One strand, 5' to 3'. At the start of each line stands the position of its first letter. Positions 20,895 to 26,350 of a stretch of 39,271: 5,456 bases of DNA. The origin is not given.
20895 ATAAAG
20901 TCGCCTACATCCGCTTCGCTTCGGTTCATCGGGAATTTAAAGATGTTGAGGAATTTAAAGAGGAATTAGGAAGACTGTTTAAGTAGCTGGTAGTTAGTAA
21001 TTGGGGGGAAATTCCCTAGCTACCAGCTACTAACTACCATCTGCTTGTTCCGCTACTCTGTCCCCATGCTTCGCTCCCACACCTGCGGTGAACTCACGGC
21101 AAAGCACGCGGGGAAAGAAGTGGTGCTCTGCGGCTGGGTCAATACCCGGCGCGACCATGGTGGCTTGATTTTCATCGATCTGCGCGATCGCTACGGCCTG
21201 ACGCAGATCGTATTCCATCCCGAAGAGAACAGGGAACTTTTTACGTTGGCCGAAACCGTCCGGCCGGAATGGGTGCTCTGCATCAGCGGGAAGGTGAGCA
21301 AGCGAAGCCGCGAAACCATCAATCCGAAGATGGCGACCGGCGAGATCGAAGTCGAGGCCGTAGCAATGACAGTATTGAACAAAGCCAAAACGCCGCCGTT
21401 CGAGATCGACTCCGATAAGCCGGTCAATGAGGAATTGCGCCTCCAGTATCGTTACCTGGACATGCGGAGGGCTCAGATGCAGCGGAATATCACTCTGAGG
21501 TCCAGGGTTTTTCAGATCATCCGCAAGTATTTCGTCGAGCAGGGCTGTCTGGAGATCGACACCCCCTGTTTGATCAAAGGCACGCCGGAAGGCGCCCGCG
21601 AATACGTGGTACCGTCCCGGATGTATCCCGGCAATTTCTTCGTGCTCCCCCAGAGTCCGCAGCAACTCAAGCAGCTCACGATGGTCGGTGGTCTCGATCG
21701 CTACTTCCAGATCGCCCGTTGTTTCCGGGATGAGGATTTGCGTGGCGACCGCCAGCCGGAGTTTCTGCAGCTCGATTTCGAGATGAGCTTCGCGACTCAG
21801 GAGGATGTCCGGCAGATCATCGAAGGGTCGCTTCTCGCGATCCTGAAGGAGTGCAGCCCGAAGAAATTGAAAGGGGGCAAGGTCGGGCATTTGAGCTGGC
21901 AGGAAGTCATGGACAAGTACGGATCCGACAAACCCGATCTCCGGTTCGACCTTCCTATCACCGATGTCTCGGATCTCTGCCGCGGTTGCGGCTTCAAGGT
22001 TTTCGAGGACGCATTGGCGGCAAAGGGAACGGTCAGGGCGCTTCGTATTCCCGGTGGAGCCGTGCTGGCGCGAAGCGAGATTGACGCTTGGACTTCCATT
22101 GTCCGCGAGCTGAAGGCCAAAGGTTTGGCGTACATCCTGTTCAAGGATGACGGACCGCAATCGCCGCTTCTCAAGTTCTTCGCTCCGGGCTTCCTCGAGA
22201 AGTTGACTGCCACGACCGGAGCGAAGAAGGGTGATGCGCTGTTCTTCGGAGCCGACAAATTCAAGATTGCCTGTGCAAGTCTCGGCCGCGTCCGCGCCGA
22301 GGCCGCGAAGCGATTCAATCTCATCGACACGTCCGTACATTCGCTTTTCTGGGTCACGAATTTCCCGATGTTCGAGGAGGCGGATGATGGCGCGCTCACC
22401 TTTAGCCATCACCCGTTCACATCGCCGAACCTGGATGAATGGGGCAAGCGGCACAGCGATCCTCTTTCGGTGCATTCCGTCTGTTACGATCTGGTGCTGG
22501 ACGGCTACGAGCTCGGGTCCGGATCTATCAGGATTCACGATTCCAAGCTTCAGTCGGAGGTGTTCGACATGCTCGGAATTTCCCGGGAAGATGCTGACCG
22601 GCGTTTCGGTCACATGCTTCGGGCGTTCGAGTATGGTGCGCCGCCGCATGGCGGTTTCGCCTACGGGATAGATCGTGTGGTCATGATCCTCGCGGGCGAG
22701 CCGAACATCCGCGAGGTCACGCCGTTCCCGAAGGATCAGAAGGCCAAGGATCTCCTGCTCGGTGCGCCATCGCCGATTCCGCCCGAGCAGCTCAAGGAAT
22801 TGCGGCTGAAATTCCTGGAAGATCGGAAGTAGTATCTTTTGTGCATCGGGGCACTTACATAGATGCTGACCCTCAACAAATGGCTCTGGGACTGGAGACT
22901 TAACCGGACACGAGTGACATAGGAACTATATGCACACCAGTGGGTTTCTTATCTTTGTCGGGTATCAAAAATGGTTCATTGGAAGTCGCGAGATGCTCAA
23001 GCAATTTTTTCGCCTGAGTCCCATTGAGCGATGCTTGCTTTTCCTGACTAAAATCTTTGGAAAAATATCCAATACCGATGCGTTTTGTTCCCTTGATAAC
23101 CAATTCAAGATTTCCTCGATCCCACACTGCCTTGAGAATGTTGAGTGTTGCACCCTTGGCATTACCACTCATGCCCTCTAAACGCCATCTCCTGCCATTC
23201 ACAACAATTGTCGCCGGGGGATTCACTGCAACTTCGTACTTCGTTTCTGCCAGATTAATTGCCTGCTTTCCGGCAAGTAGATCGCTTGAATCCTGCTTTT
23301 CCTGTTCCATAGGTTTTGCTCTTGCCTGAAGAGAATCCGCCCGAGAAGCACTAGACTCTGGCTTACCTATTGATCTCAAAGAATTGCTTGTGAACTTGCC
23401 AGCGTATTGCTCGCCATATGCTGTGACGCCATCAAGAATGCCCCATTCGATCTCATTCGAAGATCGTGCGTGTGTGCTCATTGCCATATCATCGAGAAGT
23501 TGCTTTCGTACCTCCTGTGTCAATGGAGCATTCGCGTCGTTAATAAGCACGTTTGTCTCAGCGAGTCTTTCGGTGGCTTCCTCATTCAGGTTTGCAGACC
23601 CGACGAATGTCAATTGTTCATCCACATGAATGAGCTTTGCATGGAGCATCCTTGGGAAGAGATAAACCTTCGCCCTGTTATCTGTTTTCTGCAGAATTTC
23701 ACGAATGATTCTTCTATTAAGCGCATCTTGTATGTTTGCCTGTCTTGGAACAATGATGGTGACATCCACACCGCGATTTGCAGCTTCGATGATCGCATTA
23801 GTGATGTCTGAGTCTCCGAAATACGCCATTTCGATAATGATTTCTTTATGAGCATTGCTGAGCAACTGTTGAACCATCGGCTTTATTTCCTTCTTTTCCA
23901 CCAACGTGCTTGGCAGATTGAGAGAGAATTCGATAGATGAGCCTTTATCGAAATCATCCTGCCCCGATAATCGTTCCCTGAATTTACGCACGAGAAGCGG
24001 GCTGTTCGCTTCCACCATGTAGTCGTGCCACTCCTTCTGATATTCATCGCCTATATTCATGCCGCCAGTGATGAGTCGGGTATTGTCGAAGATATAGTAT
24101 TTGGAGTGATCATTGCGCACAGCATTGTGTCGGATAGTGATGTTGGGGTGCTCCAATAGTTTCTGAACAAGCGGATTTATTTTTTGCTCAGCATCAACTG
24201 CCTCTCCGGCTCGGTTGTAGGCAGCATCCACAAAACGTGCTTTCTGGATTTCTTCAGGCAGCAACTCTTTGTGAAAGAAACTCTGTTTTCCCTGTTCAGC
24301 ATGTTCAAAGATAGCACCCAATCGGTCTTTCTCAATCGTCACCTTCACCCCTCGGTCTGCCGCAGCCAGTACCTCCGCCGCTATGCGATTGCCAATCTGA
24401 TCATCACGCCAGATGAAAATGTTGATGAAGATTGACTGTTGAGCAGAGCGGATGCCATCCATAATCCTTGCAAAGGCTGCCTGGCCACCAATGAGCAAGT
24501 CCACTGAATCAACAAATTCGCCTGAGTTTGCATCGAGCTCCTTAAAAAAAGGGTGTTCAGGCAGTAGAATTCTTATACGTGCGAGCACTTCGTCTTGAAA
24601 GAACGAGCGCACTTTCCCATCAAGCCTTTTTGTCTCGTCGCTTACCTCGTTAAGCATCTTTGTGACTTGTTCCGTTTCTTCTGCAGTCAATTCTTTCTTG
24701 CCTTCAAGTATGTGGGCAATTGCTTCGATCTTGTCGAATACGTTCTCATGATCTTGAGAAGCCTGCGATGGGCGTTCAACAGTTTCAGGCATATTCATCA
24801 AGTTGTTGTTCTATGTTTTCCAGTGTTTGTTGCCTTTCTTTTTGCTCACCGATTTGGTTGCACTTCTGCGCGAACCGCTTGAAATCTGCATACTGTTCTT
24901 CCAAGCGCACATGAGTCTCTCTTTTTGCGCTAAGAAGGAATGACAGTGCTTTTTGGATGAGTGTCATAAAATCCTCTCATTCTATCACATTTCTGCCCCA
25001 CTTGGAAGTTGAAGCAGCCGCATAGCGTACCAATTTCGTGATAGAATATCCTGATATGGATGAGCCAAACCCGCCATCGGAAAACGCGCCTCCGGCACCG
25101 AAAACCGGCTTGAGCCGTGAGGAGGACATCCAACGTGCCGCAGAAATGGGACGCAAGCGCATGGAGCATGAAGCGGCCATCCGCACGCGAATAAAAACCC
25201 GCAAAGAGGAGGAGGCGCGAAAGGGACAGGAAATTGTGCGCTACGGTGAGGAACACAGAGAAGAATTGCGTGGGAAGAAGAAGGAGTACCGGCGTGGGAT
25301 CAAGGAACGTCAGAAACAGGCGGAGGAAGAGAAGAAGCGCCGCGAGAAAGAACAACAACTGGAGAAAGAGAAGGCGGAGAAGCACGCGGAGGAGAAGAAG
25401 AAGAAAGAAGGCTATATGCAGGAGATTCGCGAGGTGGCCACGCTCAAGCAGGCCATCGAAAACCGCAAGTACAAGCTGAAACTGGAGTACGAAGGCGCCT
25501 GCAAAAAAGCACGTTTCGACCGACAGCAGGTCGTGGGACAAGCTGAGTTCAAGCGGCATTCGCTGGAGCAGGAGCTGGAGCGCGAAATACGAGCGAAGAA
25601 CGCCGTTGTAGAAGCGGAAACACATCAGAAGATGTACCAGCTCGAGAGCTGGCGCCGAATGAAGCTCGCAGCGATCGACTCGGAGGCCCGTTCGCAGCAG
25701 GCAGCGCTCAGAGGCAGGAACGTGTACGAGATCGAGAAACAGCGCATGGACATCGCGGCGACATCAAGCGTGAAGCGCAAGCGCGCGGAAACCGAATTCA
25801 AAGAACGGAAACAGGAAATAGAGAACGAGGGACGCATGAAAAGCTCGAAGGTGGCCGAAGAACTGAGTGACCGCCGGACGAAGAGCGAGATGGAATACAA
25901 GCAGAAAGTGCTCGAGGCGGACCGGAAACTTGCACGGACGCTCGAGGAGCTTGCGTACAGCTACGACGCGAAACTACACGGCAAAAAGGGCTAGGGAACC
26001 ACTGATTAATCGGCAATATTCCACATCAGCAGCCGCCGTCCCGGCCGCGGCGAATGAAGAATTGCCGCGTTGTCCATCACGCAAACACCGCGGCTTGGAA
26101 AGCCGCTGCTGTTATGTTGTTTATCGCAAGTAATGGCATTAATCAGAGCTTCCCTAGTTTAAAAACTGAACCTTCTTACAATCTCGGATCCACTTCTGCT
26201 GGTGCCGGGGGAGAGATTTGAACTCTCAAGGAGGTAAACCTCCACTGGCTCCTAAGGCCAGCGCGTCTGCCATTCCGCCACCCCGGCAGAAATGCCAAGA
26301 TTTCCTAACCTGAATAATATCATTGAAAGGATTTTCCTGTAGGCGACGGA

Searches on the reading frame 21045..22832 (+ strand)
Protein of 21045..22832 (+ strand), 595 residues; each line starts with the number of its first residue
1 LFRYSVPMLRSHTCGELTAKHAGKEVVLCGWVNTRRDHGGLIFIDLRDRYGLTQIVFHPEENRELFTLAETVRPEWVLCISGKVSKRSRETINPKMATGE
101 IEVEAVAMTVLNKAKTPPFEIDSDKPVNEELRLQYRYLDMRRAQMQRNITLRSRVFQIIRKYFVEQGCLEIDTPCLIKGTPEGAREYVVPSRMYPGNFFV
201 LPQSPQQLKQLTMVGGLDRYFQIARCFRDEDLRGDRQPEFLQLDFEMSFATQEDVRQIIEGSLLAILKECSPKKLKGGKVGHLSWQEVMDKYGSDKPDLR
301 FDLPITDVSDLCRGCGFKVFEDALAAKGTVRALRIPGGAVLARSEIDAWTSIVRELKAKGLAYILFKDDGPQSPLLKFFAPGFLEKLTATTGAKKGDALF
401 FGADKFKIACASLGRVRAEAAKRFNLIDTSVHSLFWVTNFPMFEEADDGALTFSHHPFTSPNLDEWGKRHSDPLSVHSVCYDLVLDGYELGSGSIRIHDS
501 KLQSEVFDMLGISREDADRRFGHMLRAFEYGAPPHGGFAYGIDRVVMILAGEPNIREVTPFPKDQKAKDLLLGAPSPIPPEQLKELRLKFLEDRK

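Call 16: search_protein_families(library=pfam, proteins=[window:21045-22832:+], max_evalue=0.01)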
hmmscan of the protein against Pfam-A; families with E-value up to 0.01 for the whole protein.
window:21045-22832:+ (595 aa): 3 families
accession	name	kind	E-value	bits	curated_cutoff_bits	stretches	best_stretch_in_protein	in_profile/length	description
PF00152.25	tRNA-synt_2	-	4.5e-107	358.1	25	1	128-565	1-308/308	tRNA synthetases class II (D, K and N)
PF02938.19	GAD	-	5.2e-23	81.5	23.4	1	320-413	1-95/95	GAD domain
PF01336.31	tRNA_anti-codon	-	7.7e-15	55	27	1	26-107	1-71/75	OB-fold nucleic acid binding domain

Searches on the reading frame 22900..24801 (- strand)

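Call 14: search_protein_families(library=pfam, proteins=[window:22900-24801:-])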
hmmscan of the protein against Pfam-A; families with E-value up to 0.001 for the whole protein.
window:22900-24801:- (633 aa): 4 families
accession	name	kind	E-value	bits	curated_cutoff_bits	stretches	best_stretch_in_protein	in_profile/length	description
PF13091.12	PLDc_2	-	9.5e-36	123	27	2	312-435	3-128/132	PLD-like domain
PF00614.28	PLDc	-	9.3e-11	41.7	21.9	1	230-254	4-28/28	Phospholipase D Active site motif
PF07894.18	SACK1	-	1.7e-05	24.9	21.4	1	302-354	122-175/274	Scaffolding anchor of CK1 domain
PF11495.14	Regulator_TrmB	-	0.00089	19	22.2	0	302-355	7-60/233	Archaeal transcriptional regulator TrmB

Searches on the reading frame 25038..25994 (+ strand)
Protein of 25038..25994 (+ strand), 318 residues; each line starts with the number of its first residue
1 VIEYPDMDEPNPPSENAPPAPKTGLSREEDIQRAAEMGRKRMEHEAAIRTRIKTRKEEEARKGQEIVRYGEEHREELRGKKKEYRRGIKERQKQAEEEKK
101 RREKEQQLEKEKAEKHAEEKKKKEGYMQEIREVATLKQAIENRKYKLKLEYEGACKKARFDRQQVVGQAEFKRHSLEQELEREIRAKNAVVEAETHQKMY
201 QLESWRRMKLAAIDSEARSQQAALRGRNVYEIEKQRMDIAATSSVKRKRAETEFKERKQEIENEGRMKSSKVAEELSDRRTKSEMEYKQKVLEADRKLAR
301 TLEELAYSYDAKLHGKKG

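Call 14: search_protein_families(library=pfam, proteins=[window:25038-25994:+])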
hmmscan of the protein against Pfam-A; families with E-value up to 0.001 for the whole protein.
window:25038-25994:+ (318 aa): 0 families

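Call 20: find_encoding_contigs(protein=window:25038-25994:+, flank=10000, max_places=10)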
Protein window:25038-25994:+ (318 aa): no gene with exactly this product is on record in the collection.

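Call 33: find_encoding_contigs(protein=window:25056-25994:+, flank=3000, max_places=10)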
Protein window:25056-25994:+ (312 aa): 3 contigs read that carry it; 1 place shown.
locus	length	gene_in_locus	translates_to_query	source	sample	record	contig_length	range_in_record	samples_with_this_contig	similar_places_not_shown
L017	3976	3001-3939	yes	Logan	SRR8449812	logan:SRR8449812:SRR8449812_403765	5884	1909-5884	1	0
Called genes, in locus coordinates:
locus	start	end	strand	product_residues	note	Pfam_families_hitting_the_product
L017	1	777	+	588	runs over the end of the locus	PF01336:tRNA_anti-codon, PF00152:tRNA-synt_2, PF02938:GAD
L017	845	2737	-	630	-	PF13091:PLDc_2, PF00614:PLDc (faint), PF07894:SACK1 (faint), PF13091:PLDc_2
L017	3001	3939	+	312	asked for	-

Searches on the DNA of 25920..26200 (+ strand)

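Call 13: search_rna_families(source=window, start=25920, end=26200, threshold=evalue, max_evalue=10, show_alignments=2)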
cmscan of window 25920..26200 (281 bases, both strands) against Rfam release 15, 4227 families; matches with E-value up to 10: 4.
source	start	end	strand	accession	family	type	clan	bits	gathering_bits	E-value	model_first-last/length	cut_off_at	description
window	26027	26111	+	RF03294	mir-H3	Gene; miRNA;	-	19.8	70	1.4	1-81/81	no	mir-H3 microRNA precursor family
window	26027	26111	-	RF03294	mir-H3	Gene; miRNA;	-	17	70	5.4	1-81/81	no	mir-H3 microRNA precursor family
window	26063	26125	-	RF01076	RF_site2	Cis-reg; frameshift_element;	-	15.5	70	4.1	1-72/72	no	Polymerase ribosomal frameshift site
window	26088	26123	-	RF02970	EGFOA-assoc-1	Gene; sRNA;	-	8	224.5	6.4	198-234/250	no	EGFOA-assoc-1 RNA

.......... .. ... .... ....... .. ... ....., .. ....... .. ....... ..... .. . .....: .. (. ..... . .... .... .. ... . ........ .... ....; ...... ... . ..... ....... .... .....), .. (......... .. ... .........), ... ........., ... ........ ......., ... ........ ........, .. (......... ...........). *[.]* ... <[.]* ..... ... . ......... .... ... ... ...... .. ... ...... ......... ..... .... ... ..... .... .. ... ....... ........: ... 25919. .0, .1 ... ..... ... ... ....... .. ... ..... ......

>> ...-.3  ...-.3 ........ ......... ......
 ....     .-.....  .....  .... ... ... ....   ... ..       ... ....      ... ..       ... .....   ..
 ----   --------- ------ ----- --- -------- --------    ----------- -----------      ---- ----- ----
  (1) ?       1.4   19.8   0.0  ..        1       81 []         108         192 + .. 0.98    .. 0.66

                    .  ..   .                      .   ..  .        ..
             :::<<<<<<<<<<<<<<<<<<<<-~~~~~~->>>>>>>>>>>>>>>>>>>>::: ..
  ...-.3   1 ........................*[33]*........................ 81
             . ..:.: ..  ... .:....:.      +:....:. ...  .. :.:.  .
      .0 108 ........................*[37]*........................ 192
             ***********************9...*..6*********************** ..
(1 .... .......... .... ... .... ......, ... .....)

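Call 39: search_dna_similar(query=window:25993-26159:+, collection=plasmids, mode=distant, max_evalue=0.01)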
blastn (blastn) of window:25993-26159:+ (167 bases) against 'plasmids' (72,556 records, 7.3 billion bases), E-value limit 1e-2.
No match.
